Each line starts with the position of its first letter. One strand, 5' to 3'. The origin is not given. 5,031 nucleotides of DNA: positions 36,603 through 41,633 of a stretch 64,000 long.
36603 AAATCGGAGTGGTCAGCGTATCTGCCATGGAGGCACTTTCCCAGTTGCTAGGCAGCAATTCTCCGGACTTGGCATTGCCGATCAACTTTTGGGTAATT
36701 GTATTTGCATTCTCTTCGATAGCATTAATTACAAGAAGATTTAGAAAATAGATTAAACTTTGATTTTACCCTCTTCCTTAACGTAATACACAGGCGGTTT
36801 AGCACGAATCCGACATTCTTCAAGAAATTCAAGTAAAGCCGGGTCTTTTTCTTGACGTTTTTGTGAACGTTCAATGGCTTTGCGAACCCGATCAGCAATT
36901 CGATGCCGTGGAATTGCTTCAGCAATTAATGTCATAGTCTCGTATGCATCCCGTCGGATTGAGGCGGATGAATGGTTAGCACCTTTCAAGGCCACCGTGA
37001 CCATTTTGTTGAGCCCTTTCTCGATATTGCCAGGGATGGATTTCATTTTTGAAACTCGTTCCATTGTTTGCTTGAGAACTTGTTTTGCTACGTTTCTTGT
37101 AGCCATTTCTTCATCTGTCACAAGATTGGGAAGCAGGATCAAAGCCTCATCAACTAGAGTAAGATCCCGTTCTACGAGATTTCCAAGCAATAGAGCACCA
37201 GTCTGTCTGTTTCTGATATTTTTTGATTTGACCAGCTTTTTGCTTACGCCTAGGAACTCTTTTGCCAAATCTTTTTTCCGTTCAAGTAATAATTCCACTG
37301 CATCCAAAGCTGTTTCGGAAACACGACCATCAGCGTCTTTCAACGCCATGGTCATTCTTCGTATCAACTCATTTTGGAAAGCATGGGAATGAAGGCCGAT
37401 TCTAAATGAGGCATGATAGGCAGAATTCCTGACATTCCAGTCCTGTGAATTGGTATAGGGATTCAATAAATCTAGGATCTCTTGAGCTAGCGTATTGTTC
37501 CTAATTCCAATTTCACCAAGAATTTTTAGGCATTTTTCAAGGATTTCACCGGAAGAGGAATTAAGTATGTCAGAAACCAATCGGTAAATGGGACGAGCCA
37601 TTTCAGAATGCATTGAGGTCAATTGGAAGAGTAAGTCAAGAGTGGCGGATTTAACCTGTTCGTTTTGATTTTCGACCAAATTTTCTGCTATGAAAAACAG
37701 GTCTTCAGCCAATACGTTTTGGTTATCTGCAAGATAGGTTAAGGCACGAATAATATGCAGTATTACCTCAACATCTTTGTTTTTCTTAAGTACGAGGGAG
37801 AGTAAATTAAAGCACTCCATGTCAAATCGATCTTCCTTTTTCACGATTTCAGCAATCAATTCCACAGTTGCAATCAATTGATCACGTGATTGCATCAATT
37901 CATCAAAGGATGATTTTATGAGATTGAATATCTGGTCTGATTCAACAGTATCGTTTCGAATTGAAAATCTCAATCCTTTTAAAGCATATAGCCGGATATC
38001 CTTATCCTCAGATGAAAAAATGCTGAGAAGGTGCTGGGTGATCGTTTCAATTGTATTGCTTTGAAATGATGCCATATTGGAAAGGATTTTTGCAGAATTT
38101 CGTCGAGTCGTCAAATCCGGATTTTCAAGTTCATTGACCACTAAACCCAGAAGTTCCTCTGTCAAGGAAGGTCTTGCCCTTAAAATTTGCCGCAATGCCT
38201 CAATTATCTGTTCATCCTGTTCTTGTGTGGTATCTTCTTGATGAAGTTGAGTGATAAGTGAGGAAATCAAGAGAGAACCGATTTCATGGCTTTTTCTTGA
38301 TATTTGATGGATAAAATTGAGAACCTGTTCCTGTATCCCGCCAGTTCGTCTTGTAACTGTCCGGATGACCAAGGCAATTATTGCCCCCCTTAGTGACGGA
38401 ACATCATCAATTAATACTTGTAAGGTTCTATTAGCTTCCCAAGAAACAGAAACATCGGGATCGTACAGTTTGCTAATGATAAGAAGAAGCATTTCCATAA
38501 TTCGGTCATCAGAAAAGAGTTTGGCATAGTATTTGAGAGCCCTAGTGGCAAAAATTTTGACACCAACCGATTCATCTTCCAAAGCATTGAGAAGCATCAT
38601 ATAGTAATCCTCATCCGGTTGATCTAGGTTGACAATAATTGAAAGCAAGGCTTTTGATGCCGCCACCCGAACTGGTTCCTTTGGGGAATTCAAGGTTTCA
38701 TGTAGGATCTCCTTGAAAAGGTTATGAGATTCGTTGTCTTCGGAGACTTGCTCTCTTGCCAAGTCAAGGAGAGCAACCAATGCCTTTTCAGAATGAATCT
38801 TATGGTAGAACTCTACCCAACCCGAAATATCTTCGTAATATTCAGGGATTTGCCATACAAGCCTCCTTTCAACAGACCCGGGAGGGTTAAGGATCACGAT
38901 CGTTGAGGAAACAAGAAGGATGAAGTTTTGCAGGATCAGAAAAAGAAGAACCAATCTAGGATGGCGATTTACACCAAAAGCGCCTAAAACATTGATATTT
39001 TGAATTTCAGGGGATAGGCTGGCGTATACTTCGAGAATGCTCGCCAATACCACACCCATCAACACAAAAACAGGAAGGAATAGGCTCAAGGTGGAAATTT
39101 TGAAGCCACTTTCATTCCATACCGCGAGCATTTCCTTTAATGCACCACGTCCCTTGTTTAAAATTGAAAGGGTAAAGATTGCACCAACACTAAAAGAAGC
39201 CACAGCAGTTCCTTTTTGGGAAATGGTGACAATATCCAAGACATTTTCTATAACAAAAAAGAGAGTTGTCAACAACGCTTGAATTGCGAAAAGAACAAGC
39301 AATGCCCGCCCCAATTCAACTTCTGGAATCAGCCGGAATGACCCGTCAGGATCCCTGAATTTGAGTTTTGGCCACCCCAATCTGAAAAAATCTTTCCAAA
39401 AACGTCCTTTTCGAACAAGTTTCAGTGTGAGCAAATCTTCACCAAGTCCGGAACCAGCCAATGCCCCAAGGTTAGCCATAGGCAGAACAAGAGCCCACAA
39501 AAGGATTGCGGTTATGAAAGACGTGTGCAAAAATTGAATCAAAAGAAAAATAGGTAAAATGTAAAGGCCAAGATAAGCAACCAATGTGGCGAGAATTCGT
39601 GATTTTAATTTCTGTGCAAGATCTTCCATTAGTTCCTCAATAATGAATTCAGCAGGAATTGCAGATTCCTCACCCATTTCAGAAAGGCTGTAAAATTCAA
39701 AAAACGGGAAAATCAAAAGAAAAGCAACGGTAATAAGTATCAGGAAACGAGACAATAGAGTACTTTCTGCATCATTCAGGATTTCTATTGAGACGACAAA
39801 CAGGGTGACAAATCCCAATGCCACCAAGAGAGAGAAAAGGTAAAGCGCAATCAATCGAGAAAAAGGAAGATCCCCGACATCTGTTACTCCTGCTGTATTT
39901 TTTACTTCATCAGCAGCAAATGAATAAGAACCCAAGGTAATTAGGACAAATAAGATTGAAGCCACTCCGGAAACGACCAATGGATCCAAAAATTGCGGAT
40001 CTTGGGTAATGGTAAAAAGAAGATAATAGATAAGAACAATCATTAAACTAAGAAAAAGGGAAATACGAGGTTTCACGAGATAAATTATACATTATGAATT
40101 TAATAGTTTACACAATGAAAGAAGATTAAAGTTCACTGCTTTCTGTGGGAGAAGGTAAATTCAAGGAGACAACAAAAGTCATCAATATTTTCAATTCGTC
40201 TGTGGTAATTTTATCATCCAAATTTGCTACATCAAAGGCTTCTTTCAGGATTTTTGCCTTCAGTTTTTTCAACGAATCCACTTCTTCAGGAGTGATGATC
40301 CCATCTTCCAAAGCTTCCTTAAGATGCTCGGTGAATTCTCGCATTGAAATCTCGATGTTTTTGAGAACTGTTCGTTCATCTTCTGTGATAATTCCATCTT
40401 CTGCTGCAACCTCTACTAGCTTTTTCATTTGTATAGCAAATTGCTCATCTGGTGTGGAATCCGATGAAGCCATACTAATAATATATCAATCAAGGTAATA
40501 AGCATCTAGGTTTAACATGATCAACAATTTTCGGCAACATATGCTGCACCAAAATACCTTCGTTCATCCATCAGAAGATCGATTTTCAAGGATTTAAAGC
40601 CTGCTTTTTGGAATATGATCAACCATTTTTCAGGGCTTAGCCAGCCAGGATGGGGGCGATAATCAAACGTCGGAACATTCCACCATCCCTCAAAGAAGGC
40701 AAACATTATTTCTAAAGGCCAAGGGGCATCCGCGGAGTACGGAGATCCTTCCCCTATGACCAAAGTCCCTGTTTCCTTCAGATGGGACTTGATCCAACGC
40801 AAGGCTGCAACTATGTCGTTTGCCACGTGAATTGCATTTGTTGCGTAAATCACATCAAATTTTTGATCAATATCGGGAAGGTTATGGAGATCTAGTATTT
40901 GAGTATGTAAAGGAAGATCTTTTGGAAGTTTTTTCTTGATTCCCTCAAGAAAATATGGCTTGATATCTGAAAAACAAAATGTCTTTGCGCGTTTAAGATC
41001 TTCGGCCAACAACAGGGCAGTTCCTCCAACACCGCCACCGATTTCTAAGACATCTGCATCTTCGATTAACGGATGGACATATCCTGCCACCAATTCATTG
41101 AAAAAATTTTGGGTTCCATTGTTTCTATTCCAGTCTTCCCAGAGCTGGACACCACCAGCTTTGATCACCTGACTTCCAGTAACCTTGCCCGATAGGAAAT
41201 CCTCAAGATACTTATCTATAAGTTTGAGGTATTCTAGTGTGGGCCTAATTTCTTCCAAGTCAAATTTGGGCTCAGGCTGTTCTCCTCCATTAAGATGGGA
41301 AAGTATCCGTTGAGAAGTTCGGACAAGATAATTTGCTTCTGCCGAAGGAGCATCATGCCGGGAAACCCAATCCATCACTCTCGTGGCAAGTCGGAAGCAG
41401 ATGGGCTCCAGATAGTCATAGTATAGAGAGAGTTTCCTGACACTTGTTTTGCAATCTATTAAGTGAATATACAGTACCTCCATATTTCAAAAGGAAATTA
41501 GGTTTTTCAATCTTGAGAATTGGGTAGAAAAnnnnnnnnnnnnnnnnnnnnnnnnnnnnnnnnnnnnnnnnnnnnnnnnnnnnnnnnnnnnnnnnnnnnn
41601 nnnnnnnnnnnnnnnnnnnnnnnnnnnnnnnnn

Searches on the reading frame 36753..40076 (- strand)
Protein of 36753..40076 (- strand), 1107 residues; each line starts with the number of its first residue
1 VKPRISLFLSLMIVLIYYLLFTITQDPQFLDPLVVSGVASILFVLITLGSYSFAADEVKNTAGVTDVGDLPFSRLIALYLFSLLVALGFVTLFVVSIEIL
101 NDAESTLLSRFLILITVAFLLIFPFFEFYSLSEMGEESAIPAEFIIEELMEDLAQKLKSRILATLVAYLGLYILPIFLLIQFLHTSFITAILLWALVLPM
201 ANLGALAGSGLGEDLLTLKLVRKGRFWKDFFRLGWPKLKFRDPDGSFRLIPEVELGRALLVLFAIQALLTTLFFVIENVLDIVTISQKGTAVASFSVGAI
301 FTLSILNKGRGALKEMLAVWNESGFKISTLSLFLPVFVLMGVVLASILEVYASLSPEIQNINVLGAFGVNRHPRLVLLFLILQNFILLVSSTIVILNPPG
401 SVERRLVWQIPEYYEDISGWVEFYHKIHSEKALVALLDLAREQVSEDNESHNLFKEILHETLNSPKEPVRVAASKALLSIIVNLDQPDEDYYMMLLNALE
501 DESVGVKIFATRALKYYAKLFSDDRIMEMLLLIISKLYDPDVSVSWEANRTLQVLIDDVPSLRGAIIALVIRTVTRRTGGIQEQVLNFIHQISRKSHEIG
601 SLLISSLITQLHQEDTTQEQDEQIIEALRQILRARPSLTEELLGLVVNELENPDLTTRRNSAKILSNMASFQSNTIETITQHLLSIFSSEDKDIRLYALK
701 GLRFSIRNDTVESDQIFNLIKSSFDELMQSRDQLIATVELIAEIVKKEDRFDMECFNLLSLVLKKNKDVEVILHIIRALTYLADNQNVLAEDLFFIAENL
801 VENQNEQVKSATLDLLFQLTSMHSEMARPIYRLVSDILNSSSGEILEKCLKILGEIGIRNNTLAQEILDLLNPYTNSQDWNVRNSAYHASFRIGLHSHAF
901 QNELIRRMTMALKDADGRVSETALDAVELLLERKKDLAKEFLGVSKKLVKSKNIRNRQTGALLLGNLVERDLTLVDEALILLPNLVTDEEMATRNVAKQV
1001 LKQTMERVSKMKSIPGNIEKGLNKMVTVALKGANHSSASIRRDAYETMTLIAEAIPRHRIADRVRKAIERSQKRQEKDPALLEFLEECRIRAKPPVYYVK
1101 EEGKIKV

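Call 39: search_protein_families(library=pfam, proteins=[window:36753-40076:-], max_evalue=0.00001)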
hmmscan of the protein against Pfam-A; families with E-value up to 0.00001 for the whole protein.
window:36753-40076:- (1107 aa): 5 families
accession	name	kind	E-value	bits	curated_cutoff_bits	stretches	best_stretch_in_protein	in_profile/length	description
PF13646.12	HEAT_2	-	1e-09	39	27.7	0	836-926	6-86/88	HEAT repeats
PF12717.13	Cnd1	-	1.9e-08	34.9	26.4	0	457-571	25-139/162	non-SMC mitotic condensation complex subunit 1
PF24436.2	INTS7_N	-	2.6e-08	33.8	42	0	743-1034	177-470/503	Integrator complex subunit 7, N-terminal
PF02985.28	HEAT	-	8.4e-07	29.1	23.5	0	462-480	9-27/31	HEAT repeat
PF24714.1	TOR1L1_N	-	3.2e-06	27.2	43.3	0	624-689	194-259/281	TORTIFOLIA1 N-terminal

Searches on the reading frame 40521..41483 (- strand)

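Call 39: search_protein_families(library=pfam, proteins=[window:40521-41483:-], max_evalue=0.00001)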
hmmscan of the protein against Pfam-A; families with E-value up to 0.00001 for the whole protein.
window:40521-41483:- (320 aa): 5 families
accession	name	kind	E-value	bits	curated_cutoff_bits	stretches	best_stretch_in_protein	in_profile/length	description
PF08242.18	Methyltransf_12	-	9.5e-15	55.6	30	1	146-241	1-98/98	Methyltransferase domain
PF13649.12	Methyltransf_25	-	2.2e-11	44.7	27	1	145-239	1-97/97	Methyltransferase domain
PF13489.12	Methyltransf_23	-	5.6e-11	42.9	27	1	139-298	20-161/164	Methyltransferase domain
PF08241.18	Methyltransf_11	-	1.8e-10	41.7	21.2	1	146-243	1-95/95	Methyltransferase domain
PF13847.12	Methyltransf_31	-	4.4e-06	26.9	27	1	143-247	5-113/145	Methyltransferase domain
